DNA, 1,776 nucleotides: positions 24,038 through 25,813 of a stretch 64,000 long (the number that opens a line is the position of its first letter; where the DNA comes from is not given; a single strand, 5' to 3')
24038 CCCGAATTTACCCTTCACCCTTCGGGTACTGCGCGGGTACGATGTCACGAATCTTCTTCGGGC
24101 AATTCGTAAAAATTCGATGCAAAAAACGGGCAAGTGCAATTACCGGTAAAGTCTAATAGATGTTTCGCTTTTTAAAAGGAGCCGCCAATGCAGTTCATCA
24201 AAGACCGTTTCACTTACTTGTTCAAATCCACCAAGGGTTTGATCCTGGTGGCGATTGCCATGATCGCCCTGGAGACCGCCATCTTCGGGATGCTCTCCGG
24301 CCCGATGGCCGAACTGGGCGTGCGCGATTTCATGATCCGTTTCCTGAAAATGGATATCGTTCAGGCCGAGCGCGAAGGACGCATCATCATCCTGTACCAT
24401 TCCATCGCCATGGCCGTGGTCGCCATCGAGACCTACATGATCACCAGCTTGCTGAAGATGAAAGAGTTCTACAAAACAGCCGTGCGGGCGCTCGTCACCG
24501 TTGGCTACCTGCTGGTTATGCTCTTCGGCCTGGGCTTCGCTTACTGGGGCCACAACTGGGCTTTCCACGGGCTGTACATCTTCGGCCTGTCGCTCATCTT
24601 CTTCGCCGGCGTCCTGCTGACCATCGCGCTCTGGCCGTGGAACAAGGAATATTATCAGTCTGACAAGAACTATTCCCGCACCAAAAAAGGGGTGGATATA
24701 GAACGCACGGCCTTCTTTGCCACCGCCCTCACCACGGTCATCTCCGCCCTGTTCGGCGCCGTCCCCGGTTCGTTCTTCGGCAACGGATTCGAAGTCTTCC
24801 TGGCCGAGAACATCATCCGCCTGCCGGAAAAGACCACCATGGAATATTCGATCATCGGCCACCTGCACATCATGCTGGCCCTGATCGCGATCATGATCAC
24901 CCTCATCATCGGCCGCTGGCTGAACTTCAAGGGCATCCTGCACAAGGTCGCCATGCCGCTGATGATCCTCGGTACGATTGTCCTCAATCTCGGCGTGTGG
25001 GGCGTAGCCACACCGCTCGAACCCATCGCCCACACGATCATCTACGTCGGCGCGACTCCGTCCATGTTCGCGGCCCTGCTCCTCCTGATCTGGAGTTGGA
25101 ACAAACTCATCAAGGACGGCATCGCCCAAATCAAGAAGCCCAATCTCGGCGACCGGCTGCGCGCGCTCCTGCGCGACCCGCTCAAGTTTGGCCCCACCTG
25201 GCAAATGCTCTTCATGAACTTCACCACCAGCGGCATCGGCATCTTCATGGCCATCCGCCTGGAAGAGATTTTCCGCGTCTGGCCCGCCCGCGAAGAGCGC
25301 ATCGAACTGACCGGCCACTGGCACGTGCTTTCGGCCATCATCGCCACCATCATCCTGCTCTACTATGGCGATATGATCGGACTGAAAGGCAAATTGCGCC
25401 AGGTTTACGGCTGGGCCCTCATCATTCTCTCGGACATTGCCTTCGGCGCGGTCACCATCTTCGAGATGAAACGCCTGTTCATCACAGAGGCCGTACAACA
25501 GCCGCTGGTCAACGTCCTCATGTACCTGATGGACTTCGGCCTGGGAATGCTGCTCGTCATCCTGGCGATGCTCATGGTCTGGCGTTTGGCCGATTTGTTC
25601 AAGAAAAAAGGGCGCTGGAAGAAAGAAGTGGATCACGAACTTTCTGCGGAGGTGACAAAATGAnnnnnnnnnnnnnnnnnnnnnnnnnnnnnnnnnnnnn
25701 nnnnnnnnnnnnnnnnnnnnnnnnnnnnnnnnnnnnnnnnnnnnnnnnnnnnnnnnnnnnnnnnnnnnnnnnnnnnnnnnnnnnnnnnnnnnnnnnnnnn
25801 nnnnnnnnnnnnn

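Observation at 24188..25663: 12-TM membrane protein with a heme-copper-oxidase-like histidine constellation but a non-canonical active site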

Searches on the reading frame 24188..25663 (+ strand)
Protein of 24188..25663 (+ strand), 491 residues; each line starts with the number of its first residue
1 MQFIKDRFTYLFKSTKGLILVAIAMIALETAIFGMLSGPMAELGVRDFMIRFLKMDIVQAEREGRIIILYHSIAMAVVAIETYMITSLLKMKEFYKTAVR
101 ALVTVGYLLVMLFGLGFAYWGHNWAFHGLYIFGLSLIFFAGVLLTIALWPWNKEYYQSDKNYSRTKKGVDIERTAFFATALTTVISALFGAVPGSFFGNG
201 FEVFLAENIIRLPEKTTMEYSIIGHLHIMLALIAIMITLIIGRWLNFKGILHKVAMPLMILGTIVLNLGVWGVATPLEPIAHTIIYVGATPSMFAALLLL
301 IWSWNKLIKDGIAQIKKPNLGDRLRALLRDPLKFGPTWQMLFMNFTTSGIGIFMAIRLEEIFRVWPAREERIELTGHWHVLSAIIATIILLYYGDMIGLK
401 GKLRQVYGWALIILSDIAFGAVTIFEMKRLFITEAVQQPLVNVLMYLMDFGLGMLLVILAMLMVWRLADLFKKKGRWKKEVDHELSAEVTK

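Call 4: search_protein_families(library=pfam, proteins=[window:24188-25663:+], max_evalue=1)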
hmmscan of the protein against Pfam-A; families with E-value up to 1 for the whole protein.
window:24188-25663:+ (491 aa): 0 families

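Call 5: search_protein_families(library=ncbifam, proteins=[window:24188-25663:+], max_evalue=1)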
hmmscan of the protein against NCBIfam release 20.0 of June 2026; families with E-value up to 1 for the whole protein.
window:24188-25663:+ (491 aa): 1 family
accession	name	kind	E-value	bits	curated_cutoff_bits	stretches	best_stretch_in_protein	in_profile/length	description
NF052519.1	ExpolsacRepExoX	equivalog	0.88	10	140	0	74-113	13-52/96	exopolysaccharide production repressor ExoX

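Call 6: search_solved_structures(query=window:24188-25663:+, max_evalue=10, show_alignments=3)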
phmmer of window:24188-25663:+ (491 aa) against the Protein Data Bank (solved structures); distinct sequences matched with E-value up to 10: 0.

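Call 7: find_homologous_proteins(query=window:24188-25660:+, max_evalue=0.001)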
Query window:24188-25660:+ (491 aa): 3341 proteins with E <= 0.001 among 8000 candidates; the best 120 are listed.
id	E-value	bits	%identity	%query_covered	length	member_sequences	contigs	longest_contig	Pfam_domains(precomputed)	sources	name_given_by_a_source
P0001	0.0e+0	1016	93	100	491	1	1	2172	-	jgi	jgi:hypothetical protein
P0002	1.4e-295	999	92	100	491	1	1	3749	-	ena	-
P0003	1.7e-282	955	88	97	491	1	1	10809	-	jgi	jgi:hypothetical protein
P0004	2.5e-282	955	87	100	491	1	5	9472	-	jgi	jgi:hypothetical protein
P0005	4.1e-281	951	86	100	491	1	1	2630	-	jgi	jgi:hypothetical protein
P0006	1.9e-280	949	87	100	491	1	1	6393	-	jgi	jgi:hypothetical protein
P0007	6.9e-280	947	85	100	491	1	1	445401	-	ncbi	-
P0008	5.1e-279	944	86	100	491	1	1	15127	-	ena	-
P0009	1.2e-278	943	86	100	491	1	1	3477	-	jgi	-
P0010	8.1e-278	940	86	100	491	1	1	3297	-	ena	-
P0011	8.2e-278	940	85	100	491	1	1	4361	-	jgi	jgi:hypothetical protein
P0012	8.2e-278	940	86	100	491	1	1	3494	-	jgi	-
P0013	2.0e-277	939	85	100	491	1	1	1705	-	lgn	-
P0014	3.8e-277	938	86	97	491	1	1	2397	-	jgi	jgi:hypothetical protein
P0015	7.2e-277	937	86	99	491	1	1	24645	-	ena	-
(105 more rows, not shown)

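Call 20: search_protein_representatives(protein=window:24188-25660:+)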
Query: 491 residues. Proteins with E-value up to 0.001 (for the whole library): 309; up to 1e-10: 215; up to 1e-30: 77. The best 150 are listed.
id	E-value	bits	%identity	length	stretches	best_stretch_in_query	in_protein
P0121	1.1e-193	660.8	72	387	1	105-491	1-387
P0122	1.1e-179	614.7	57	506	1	1-489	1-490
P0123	4.0e-145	500.7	52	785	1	6-474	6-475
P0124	2.1e-131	455.5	81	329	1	1-254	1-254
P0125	2.2e-116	405.9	81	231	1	1-225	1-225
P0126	6.5e-103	361.5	61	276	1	1-274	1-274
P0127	4.8e-102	358.6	46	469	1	4-479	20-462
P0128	1.2e-94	334.2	61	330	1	55-314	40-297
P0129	5.6e-93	328.7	56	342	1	1-336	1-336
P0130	4.2e-92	325.8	50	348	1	143-490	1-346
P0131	3.3e-87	309.7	76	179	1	236-413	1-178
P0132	1.2e-81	291.4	64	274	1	170-383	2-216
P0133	1.3e-78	281.4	61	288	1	5-213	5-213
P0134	2.1e-72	260.9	59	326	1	75-278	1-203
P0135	1.2e-69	251.8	57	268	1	1-208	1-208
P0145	2.1e-58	214.7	33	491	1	10-472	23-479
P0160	6.1e-46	173.6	32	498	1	5-475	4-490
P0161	1.3e-45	172.5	37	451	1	23-425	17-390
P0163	8.2e-45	169.9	32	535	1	14-474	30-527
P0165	2.5e-44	168.3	31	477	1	7-458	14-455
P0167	4.3e-43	164.2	38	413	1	30-450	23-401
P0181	6.8e-38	147.1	28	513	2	219-459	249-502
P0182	3.0e-36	141.7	33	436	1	13-428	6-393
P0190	3.7e-33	131.4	33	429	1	20-425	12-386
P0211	4.3e-28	114.7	26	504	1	35-445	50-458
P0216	3.5e-27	111.7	32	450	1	25-428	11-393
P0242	3.7e-21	91.9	34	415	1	64-467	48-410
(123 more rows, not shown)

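Call 24: search_solved_structures(query=A1, max_evalue=10, show_alignments=3)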
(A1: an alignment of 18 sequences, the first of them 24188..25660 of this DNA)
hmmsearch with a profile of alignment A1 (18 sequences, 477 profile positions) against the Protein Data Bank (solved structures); distinct sequences matched with E-value up to 10: 1.
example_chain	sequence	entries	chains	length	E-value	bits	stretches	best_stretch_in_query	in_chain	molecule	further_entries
5twa_A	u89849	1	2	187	1.4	10.6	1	345-414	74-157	Bcl-x homologous protein, BHP2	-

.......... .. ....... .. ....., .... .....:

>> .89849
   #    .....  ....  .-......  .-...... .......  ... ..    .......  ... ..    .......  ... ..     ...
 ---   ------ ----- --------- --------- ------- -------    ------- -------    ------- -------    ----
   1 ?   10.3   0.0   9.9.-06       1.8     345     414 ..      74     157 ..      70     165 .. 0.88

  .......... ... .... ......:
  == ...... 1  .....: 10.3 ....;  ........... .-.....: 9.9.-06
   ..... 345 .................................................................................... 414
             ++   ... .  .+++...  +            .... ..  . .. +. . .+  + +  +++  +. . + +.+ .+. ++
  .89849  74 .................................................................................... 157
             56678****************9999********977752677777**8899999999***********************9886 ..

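Call 25: search_protein_families(library=pfam, alignment_id=A1, max_evalue=1)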
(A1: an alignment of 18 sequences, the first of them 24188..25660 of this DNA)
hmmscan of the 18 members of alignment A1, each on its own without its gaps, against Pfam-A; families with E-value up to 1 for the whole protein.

A. member 1, window:24188-25660:+ (491 aa): 0 families

B. families by the number of members that match (of 18 scanned): 14 families
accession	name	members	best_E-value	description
PF03781.23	FGE-sulfatase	1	2.5e-28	Sulfatase-modifying factor enzyme 1-like domain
PF07332.16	Phage_holin_3_6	1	0.014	Putative Actinobacterial Holin-X, holin superfamily III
PF13253.11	DUF4044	1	0.026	Protein of unknown function (DUF4044)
PF18711.7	TxDE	1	0.04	Toxoflavin-degrading enzyme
PF06897.17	DUF1269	1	0.068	Protein of unknown function (DUF1269)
PF00335.26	Tetraspanin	1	0.084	Tetraspanin family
PF19779.4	DUF6264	1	0.15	Family of unknown function (DUF6264)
PF19579.4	FtsL_2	1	0.23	Bacteriodetes cell division protein (FtsL-like)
PF00240.29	ubiquitin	1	0.24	Ubiquitin family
PF04241.20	DUF423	1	0.29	Protein of unknown function (DUF423)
PF14023.12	Bestrophin-like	1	0.45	Bestrophin-like domain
PF20479.3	TMEM128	1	0.54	TMEM128 protein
PF18249.6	Ca_bind_SSO6904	1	0.85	Calcium binding protein SSO6904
PF19865.4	DUF6338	1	0.92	Family of unknown function (DUF6338)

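Call 26: find_encoding_contigs(protein=P0145, flank=8000, max_places=3)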
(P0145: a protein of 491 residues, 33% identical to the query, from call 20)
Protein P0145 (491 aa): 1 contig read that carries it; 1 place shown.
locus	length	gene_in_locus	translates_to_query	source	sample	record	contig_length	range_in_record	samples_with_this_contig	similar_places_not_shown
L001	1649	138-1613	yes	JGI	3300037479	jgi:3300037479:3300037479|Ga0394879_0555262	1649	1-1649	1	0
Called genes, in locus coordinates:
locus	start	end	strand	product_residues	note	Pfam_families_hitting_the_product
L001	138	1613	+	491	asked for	-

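Call 27: find_encoding_contigs(protein=P0211, flank=8000, max_places=3)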
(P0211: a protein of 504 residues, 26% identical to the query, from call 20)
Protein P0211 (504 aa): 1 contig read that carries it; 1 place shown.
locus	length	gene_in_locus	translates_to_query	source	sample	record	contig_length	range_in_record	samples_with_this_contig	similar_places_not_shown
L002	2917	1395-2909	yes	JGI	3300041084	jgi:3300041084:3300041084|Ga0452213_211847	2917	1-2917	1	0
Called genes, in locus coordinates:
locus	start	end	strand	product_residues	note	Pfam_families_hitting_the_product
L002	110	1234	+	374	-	-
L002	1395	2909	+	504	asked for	-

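Call 31: find_related_loci(query=A2, collection=genome_contigs, flank=10000)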
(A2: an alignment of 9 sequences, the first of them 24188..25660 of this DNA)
Query A2 (491 aa) in genome_contigs; peptide patterns used: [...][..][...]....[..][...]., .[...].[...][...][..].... (x = any residue, [..] = any of these).
561 stretches matched a pattern; 521 encode a relative of the query (tblastn E <= 1e-3); the best 80 are kept; 80 distinct loci.
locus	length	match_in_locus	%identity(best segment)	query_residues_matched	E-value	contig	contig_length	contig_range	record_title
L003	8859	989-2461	83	1-491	0e+0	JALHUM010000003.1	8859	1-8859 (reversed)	MAG: Anaerolineales bacterium isolate PFL50 seq_54449, whole genome shotgun sequence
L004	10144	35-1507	85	1-491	0e+0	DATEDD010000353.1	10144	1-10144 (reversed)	MAG TPA_asm: Anaerolineales bacterium isolate SMAG_U8289 k141_2859661, whole genome shotgun sequence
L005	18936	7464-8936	83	1-491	0e+0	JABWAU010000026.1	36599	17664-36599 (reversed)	MAG: Anaerolineales bacterium isolate MAG_12 scaffold_980, whole genome shotgun sequence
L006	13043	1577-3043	83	1-489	0e+0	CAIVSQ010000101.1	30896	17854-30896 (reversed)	MAG: uncultured Anaerolineae bacterium isolate Loclat_bin-05256 genome assembly, contig: bin-05256:101/612, whole genome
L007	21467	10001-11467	83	1-489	0e+0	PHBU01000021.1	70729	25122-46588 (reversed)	MAG: Chloroflexi bacterium HGW-Chloroflexi-6 bjp_ig2157_scaffold_132, whole genome shotgun sequence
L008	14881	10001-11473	83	1-491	0e+0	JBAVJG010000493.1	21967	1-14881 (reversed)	MAG: Anaerolineales bacterium isolate MFD01311_ilm_asm_bin16 k127_120983, whole genome shotgun sequence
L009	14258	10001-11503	82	1-491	0e+0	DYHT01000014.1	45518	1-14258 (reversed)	MAG TPA_asm: Chloroflexus sp. isolate DR5_57_13 Afr_mines_DR5_79_length_45518_cov_5_071641, whole genome shotgun sequenc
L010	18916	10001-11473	85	1-491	0e+0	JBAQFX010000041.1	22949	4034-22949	MAG: Anaerolineales bacterium isolate MFD06995_ilm_asm_bin3 k127_273244, whole genome shotgun sequence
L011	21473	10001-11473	82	1-491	0e+0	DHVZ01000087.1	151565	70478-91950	MAG TPA_asm: Anaerolineales bacterium UBA5195 UBA5195_contig_5266, whole genome shotgun sequence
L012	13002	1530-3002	83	1-491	0e+0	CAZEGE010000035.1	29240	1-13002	MAG TPA_asm: uncultured Anaerolinea sp. isolate ERP124720_co1_123 genome assembly, contig: NODE_2139_length_29240_cov_32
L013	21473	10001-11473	83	1-491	0e+0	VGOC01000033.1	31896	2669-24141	MAG: Chloroflexi bacterium isolate K_DeepCast_250m_m1_342 K_DeepCast_250m_m1_342_Ga0194125_10002286, whole genome shotgu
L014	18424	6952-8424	82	1-491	0e+0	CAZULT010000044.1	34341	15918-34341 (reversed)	MAG TPA_asm: uncultured Anaerolineaceae bacterium isolate SRP185410_co2_112 genome assembly, contig: NODE_1304_length_34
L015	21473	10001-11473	82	1-491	0e+0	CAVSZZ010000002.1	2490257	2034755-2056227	MAG: uncultured Chloroflexia bacterium isolate MFD04716.bin.2.232 genome assembly, contig: contig_7034, whole genome sho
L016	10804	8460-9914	85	6-490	0e+0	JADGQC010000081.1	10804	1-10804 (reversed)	MAG: Anaerolineales bacterium isolate Chersky.3_33 contig-100_3205, whole genome shotgun sequence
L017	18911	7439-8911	81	1-491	0e+0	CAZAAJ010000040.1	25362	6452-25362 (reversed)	MAG TPA_asm: uncultured Anaerolinea sp. isolate binchicken_co220_144 genome assembly, contig: NODE_1144_length_25362_cov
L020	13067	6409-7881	85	1-491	0e+0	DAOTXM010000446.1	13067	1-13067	MAG TPA_asm: Anaerolineales bacterium isolate H21_254 k133_2542332, whole genome shotgun sequence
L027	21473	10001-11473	81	1-491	0e+0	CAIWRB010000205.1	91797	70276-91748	MAG: uncultured Chloroflexi bacterium isolate LJ-3-65m_bin-0054 genome assembly, contig: bin-0054:205/470, whole genome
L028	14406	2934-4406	81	1-491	0e+0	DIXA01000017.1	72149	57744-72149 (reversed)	MAG TPA_asm: Anaerolineales bacterium UBA6092 UBA6092_contig_1072, whole genome shotgun sequence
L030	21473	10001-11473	81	1-491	0e+0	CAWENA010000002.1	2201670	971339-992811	MAG: uncultured Chloroflexia bacterium isolate MFD04716.bin.1.45 genome assembly, contig: contig_1826, whole genome shot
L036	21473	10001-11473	80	1-491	0e+0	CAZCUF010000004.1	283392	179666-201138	MAG TPA_asm: uncultured Anaerolineaceae bacterium isolate SRP263991_co5_211 genome assembly, contig: NODE_39_length_2833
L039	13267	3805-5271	80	1-489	0e+0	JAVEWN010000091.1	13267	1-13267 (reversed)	MAG: Anaerolineales bacterium isolate BF4_147 NODE_14813_length_13267_cov_6.481431_Biofilm4, whole genome shotgun sequen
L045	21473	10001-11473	82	1-491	0e+0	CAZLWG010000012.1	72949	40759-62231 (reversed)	MAG TPA_asm: uncultured Anaerolinea sp. isolate SRP329715_co1_388 genome assembly, contig: NODE_397_length_72949_cov_17.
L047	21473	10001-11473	84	1-491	0e+0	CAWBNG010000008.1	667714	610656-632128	MAG: uncultured Chloroflexia bacterium isolate MFD02416.bin.1.275 genome assembly, contig: contig_49391, whole genome sh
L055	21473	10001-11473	82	1-491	0e+0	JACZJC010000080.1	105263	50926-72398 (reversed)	MAG: Anaerolineales bacterium isolate MAG9 chloroflexi_3_contig_1567961, whole genome shotgun sequence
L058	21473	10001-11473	81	1-491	0e+0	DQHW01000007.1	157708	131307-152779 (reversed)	MAG TPA_asm: Anaerolineaceae bacterium isolate UBA8523 contig_180560, whole genome shotgun sequence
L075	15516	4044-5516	81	1-491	0e+0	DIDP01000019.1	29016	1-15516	MAG TPA_asm: Anaerolineales bacterium UBA5797 UBA5797_contig_3083, whole genome shotgun sequence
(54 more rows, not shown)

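Call 34: predict_structure(alignment_id=A1)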
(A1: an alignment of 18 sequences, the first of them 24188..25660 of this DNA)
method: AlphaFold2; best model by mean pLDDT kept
length: 491 residues; sequences in the alignment: 18
mean_pLDDT: 88.2   pTM: 0.90
mean pLDDT of the five models: 88.2, 86.3, 86.2, 85.0, 84.2
residues with pLDDT >= 90: 271; 70-90: 195; 50-70: 19; < 50: 6
segments of 3 or more residues with pLDDT < 50: 488-491
pLDDT, mean of each block of 10 residues (from residue 1): 86 92 92 86 92 86 85 95 95 93 97 91 89 97 95 73 81 95 92 66 69 77 87 96 95 97 94 82 89 96 96 92 96 97 91 81 75 83 95 93 95 97 88 81 92 91 88 78 55 40
secondary structure, 60 per line:
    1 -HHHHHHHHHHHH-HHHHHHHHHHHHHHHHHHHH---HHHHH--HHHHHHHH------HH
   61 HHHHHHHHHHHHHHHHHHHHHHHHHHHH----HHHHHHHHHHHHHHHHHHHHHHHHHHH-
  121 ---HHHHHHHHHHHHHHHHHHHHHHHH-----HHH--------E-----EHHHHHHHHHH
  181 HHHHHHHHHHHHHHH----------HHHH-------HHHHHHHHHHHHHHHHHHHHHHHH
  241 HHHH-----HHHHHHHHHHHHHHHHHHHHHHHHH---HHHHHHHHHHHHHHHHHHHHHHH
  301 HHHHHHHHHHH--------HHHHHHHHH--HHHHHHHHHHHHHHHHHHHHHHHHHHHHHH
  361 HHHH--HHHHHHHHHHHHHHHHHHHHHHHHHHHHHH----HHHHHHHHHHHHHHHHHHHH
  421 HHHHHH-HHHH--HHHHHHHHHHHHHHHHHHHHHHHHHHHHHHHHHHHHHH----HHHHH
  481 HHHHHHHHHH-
elements in order: H2-13 H15-34 H38-42 H45-52 H59-88 H93-119 H124-147 H171-195 H206-209 H217-244 H250-274 H278-311 H320-328 H331-364 H367-396 H401-426 H428-431 H434-471 H476-490

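Call 36: fold_search(model_id=the predicted structure, library=pdb)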
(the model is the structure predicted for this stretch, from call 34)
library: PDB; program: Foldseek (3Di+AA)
matches with E <= 10: 557; with E <= 0.001: 0
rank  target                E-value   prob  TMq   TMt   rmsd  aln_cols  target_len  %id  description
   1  3mk7_G                1.5e-02  1.00  0.50  0.52   7.8       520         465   13  The structure of CBB3 cytochrome oxidase (released 2010-08-04)
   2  4g72_A                4.1e-02  1.00  0.55  0.50   9.3       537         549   14  Structure of Recombinant Cytochrome ba3 Oxidase mutant V236M from Thermus thermophilus (released 2013-07-24)
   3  4fa7_A                4.4e-02  1.00  0.56  0.52   8.4       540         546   13  Structure of Recombinant Cytochrome ba3 Oxidase mutant A204F from Thermus thermophilus (released 2012-05-30)
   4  2gsm_C                4.4e-02  1.00  0.52  0.49   8.9       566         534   12  Catalytic Core (Subunits I and II) of Cytochrome c oxidase from Rhodobacter sphaeroides (released 2006-10-10)
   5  7o37_a                4.6e-02  1.00  0.52  0.51   8.1       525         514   11  Murine supercomplex CIII2CIV in the assembled locked conformation (released 2021-10-13)
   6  3s3b_A                4.8e-02  1.00  0.58  0.53   8.0       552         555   12  Structure of Thermus thermophilus cytochrome ba3 oxidase 240s after Xe depressurization (released 2012-05-23)
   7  6wh4_A                4.8e-02  0.28  0.11  0.14  28.9       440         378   13  Crystal structure of HTR2A with inverse agonist (released 2020-09-23)
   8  3bvd_A                6.5e-02  1.00  0.59  0.54   7.2       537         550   12  Structure of Surface-engineered Cytochrome ba3 Oxidase from Thermus thermophilus under Xenon Pressure, 100psi 5min (released 2008-05-20)
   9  3s8f_A                7.1e-02  1.00  0.60  0.55   7.9       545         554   13  1.8 A structure of ba3 cytochrome c oxidase from Thermus thermophilus in lipid environment (released 2011-08-03)
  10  4n4y_A                7.1e-02  1.00  0.58  0.53   8.3       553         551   12  Structure of Recombinant Cytochrome ba3 Oxidase mutant G232V from Thermus thermophilus (released 2014-10-08)
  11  2gsm_A                7.4e-02  1.00  0.53  0.49   8.1       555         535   11  Catalytic Core (Subunits I and II) of Cytochrome c oxidase from Rhodobacter sphaeroides (released 2006-10-10)
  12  4faa_A                8.3e-02  1.00  0.50  0.46  12.3       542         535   13  Structure of Recombinant Cytochrome ba3 Oxidase mutant A120F+A204F from Thermus thermophilus (released 2012-10-31)
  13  3omi_A                8.6e-02  1.00  0.52  0.49   8.4       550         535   12  Catalytic core subunits (I and II) of cytochrome C oxidase from Rhodobacter sphaeroides with D132A mutation (released 2011-02-02)
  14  7voe                  8.6e-02  0.18  0.10  0.13  26.3       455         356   12  Crystal structure of 5-HT2AR in complex with aripiprazole (released 2021-12-22)
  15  1ehk_A                9.7e-02  1.00  0.55  0.51   9.3       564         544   12  CRYSTAL STRUCTURE OF THE ABERRANT BA3-CYTOCHROME-C OXIDASE FROM THERMUS THERMOPHILUS (released 2001-02-22)
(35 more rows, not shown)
